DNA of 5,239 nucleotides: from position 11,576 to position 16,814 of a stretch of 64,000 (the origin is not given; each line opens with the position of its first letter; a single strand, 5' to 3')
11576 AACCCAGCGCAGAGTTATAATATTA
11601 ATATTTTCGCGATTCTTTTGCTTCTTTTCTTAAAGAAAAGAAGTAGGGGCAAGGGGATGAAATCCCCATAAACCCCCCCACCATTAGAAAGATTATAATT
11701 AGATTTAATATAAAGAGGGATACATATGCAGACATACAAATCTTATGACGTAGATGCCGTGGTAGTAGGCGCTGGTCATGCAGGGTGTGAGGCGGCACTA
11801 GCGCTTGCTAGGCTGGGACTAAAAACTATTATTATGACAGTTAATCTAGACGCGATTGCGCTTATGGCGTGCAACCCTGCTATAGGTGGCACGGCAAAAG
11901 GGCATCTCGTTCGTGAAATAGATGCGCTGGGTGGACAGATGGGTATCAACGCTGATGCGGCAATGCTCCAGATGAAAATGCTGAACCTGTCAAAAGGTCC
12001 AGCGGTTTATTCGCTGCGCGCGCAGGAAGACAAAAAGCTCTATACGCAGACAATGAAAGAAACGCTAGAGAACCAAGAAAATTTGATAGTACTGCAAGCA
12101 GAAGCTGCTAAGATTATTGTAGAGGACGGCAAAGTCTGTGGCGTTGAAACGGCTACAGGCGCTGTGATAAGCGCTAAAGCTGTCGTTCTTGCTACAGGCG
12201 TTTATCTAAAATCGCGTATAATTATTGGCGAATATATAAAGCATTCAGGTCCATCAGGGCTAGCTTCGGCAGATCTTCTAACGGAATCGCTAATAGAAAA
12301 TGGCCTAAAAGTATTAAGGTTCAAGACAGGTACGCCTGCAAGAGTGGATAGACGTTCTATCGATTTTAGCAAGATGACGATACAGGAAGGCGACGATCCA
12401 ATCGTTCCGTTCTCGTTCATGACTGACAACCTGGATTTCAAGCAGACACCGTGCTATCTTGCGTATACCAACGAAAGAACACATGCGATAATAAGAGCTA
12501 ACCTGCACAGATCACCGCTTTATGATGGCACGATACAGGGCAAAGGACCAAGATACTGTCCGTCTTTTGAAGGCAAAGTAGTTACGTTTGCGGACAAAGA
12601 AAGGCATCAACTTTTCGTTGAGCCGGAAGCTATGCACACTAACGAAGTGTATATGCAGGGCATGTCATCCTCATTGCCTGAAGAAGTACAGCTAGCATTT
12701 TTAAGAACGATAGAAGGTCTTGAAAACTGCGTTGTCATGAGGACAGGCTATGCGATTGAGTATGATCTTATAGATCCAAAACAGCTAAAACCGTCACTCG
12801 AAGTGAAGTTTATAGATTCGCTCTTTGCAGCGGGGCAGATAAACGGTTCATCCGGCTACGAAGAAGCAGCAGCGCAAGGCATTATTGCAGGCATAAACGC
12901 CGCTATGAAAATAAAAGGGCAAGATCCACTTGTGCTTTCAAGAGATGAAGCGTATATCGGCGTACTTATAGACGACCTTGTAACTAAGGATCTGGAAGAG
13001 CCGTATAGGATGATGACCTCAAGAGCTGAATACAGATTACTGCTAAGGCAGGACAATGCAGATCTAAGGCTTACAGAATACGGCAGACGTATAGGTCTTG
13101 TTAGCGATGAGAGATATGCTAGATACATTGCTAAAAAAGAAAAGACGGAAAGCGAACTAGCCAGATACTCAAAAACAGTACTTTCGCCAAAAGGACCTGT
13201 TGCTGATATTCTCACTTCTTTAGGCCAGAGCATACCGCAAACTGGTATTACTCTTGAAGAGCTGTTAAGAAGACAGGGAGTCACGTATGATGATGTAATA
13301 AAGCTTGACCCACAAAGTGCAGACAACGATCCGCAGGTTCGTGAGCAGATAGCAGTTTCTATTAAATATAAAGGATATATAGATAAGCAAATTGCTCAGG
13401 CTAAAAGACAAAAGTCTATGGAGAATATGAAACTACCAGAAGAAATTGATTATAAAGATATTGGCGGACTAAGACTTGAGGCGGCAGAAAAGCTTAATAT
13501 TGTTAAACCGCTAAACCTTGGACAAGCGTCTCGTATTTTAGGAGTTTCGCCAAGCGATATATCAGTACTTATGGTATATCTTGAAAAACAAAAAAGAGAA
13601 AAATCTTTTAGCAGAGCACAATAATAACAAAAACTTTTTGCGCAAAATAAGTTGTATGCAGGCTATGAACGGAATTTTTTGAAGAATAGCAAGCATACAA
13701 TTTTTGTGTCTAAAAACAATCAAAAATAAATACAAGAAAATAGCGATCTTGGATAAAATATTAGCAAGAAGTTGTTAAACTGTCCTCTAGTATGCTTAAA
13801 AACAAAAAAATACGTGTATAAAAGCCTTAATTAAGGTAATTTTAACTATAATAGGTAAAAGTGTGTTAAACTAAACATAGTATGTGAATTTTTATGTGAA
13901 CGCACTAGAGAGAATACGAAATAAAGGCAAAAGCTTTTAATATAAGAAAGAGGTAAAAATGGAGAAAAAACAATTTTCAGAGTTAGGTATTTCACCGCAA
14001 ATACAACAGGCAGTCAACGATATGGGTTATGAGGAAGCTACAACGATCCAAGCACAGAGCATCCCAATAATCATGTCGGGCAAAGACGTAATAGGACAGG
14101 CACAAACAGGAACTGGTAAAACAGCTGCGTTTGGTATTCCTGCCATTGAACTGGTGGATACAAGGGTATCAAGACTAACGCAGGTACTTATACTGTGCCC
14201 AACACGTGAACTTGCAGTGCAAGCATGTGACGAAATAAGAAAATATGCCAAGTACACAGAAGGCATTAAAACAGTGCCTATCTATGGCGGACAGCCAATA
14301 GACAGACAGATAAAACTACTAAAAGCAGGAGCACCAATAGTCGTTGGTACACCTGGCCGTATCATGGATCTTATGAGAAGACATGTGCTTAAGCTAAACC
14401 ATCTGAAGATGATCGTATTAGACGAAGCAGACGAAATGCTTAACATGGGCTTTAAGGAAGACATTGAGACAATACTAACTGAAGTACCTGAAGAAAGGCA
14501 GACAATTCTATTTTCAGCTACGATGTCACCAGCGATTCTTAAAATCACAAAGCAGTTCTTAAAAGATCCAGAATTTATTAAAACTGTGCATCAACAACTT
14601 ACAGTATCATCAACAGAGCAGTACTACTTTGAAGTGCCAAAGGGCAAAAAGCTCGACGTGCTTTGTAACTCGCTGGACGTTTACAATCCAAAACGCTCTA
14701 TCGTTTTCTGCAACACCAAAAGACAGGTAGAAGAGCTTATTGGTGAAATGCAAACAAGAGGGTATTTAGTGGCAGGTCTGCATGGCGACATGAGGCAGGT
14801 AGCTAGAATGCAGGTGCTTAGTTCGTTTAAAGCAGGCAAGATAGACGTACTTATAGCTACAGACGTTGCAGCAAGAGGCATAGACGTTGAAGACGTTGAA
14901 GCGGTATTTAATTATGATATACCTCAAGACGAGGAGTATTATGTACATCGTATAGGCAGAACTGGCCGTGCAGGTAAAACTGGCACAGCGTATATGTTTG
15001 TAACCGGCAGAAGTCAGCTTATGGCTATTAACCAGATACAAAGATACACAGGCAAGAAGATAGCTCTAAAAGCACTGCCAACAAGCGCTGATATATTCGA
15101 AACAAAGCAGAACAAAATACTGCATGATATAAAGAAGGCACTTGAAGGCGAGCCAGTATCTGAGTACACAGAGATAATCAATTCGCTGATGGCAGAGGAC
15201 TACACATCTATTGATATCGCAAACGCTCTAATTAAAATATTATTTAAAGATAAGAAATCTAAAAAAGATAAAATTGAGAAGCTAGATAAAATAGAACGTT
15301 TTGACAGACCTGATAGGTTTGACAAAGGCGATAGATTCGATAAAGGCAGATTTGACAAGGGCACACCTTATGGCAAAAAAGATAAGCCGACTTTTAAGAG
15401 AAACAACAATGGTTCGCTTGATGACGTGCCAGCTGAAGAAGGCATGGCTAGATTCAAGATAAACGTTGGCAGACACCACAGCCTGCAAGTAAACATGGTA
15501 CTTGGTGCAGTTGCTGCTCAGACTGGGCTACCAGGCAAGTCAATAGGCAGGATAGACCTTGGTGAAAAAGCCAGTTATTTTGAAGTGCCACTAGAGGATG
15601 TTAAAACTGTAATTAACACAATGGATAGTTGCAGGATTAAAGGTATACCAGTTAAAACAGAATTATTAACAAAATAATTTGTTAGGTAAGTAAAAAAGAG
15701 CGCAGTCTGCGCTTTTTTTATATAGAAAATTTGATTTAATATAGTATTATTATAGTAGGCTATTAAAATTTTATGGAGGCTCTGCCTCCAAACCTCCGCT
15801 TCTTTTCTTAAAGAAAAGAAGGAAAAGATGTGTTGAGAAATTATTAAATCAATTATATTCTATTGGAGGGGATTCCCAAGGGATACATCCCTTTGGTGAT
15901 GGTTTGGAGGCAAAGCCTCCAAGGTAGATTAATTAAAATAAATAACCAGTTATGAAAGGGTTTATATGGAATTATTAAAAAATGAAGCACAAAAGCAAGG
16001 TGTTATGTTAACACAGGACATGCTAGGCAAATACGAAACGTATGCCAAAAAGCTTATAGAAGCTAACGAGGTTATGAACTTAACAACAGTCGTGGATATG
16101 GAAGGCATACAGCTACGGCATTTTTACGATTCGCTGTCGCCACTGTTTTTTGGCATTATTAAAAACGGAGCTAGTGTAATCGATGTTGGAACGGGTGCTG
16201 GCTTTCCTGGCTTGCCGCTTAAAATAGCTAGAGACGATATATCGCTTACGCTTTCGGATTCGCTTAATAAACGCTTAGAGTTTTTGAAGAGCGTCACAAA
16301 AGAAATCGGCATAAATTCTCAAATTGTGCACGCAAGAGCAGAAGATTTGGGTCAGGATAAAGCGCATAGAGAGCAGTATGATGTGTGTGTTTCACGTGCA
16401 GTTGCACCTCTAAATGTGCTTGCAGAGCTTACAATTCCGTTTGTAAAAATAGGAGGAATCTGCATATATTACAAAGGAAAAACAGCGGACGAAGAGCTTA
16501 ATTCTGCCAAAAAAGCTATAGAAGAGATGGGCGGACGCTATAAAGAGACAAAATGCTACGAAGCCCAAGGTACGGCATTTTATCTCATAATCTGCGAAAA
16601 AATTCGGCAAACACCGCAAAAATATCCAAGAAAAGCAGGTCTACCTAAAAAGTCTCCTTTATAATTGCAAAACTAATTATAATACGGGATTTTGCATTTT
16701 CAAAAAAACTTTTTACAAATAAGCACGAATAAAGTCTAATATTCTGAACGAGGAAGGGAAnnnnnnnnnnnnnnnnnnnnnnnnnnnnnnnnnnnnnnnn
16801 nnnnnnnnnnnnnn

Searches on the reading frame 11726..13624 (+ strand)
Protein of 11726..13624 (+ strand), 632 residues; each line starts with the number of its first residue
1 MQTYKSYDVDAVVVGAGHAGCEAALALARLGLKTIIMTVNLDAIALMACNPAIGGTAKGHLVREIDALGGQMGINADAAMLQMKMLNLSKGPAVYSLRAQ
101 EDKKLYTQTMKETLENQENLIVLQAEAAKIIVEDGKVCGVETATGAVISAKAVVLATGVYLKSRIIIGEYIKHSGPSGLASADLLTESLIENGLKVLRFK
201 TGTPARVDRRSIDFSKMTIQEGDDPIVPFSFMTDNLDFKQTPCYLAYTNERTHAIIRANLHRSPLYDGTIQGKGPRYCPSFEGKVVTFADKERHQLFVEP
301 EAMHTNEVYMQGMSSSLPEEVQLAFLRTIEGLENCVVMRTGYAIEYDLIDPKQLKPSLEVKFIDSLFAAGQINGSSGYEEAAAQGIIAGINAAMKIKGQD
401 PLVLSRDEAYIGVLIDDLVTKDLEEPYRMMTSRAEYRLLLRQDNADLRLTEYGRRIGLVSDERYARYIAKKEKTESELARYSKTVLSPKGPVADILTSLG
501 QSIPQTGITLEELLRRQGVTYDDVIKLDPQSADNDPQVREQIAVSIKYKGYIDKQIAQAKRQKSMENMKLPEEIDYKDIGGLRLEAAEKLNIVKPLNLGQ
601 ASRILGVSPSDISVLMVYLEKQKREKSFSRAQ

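Call 7: search_protein_families(library=pfam, proteins=[window:11726-13624:+])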
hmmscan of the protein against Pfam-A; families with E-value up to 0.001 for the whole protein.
window:11726-13624:+ (632 aa): 9 families
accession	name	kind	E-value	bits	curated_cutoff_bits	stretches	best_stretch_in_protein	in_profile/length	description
PF01134.28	GIDA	-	2.3e-160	534.4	22.1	1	10-399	1-390/391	Glucose inhibited division protein A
PF13932.14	SAM_GIDA_C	-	3.7e-23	81.5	27.1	1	561-616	2-57/57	tRNA modifying enzyme MnmG/GidA C-terminal helical bundle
PF21680.2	GIDA_C_1st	-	2.9e-22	79.6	24.7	1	461-555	1-95/96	tRNA modifying enzyme MnmG/GidA C-terminal helical domain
PF07992.20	Pyr_redox_2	-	1.3e-08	35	26.1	1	10-169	2-119/291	Pyridine nucleotide-disulphide oxidoreductase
PF01266.30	DAO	-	4.8e-07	30.1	27.9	0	93-162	137-207/353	FAD dependent oxidoreductase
PF00890.30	FAD_binding_2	-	3.5e-06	26.9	20.4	1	10-38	1-29/414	FAD binding domain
PF12831.13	FAD_oxidored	-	7.3e-06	26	27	1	10-158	1-145/416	FAD dependent oxidoreductase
PF13738.12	Pyr_redox_3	-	0.0001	22.1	30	0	104-164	81-139/305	Pyridine nucleotide-disulphide oxidoreductase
PF00070.33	Pyr_redox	-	0.00032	21.6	22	0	11-38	2-29/82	Pyridine nucleotide-disulphide oxidoreductase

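Call 10: find_encoding_contigs(protein=window:11726-13624:+, flank=3000, max_places=6)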
Protein window:11726-13624:+ (632 aa): 5 contigs read that carry it; 3 places shown.
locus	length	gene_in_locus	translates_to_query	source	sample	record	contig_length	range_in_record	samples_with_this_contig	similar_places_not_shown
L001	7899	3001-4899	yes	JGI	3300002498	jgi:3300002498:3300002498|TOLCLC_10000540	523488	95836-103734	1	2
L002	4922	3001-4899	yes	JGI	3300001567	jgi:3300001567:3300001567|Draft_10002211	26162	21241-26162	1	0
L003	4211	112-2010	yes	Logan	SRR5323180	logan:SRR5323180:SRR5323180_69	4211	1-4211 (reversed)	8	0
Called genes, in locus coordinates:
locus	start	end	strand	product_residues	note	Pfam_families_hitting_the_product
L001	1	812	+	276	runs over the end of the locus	PF14804:Jag_N, PF13083:KH_KhpA-B, PF01424:R3H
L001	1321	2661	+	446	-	PF10396:TrmE_N, PF12631:MnmE_helical, PF03193:RsgA_GTPase (faint), PF01926:MMR_HSR1, PF02421:FeoB_N, PF02492:cobW (faint)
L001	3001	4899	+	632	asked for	PF00890:FAD_binding_2 (faint), PF01134:GIDA, PF01266:DAO (faint), PF07992:Pyr_redox_2, PF12831:FAD_oxidored (faint), PF21680:GIDA_C_1st, PF13932:SAM_GIDA_C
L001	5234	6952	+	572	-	-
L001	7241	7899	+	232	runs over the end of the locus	PF02527:GidB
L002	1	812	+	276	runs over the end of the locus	PF14804:Jag_N, PF13083:KH_KhpA-B, PF01424:R3H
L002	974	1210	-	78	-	-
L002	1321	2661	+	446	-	PF10396:TrmE_N, PF12631:MnmE_helical, PF03193:RsgA_GTPase (faint), PF01926:MMR_HSR1, PF02421:FeoB_N, PF02492:cobW (faint)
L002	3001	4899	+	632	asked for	PF00890:FAD_binding_2 (faint), PF01134:GIDA, PF01266:DAO (faint), PF07992:Pyr_redox_2, PF12831:FAD_oxidored (faint), PF21680:GIDA_C_1st, PF13932:SAM_GIDA_C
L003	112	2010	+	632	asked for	PF00890:FAD_binding_2 (faint), PF01134:GIDA, PF01266:DAO (faint), PF07992:Pyr_redox_2, PF12831:FAD_oxidored (faint), PF21680:GIDA_C_1st, PF13932:SAM_GIDA_C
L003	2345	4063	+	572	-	-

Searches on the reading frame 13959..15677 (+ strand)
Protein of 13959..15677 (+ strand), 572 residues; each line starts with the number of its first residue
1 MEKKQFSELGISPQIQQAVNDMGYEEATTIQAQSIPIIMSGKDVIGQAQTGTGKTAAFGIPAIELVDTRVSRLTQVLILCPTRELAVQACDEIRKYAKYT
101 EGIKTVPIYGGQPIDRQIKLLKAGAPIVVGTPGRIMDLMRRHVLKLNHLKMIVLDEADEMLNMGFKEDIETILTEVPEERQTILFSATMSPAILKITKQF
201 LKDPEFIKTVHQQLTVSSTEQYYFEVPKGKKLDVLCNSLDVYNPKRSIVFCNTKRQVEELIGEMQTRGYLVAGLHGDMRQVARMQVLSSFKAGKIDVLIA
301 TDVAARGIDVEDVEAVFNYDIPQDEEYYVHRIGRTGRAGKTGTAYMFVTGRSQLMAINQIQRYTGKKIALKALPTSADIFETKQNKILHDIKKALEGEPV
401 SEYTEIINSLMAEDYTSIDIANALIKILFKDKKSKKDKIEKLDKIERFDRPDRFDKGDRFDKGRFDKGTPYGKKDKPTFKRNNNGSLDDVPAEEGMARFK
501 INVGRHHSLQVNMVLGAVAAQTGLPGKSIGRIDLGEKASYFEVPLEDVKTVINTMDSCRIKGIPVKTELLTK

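Call 7: search_protein_families(library=pfam, proteins=[window:13959-15677:+])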
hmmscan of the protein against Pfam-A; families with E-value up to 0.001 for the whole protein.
window:13959-15677:+ (572 aa): 6 families
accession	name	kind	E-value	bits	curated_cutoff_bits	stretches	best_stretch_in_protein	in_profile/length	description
PF00270.35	DEAD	-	2.8e-51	174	26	1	28-192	1-163/167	DEAD/DEAH box helicase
PF00271.37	Helicase_C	-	8.3e-36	123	23.5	1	231-339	2-110/110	Helicase conserved C-terminal domain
PF03880.21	DbpA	-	1.4e-17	63.9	25.6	1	498-568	1-71/72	DbpA RNA binding domain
PF25399.1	DeaD_dimer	-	2.5e-10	40.7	23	1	374-433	1-61/67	RNA helicase DeaD dimerization domain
PF04851.21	ResIII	-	1e-06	29.2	22.5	1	43-189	25-162/164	Type III restriction enzyme, res subunit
PF14617.12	CMS1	-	1.9e-05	24.6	35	1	117-156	167-207/250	U3-containing 90S pre-ribosomal complex subunit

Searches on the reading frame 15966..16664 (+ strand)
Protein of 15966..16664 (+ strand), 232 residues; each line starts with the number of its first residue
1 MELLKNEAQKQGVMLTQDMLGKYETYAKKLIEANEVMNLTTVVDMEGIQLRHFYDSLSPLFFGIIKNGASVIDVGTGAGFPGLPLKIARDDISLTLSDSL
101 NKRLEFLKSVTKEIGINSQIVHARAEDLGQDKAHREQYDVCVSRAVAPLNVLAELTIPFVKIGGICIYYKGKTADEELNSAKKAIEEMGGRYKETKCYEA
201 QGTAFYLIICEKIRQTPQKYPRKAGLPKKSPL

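Call 7: search_protein_families(library=pfam, proteins=[window:15966-16664:+])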
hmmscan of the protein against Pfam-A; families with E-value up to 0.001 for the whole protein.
window:15966-16664:+ (232 aa): 2 families
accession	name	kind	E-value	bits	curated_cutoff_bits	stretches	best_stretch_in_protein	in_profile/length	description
PF02527.21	GidB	-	7.6e-46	156.2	27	1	22-198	4-176/184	rRNA small subunit methyltransferase G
PF05175.20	MTS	-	0.00022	21.4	23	1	55-143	17-104/170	Methyltransferase small domain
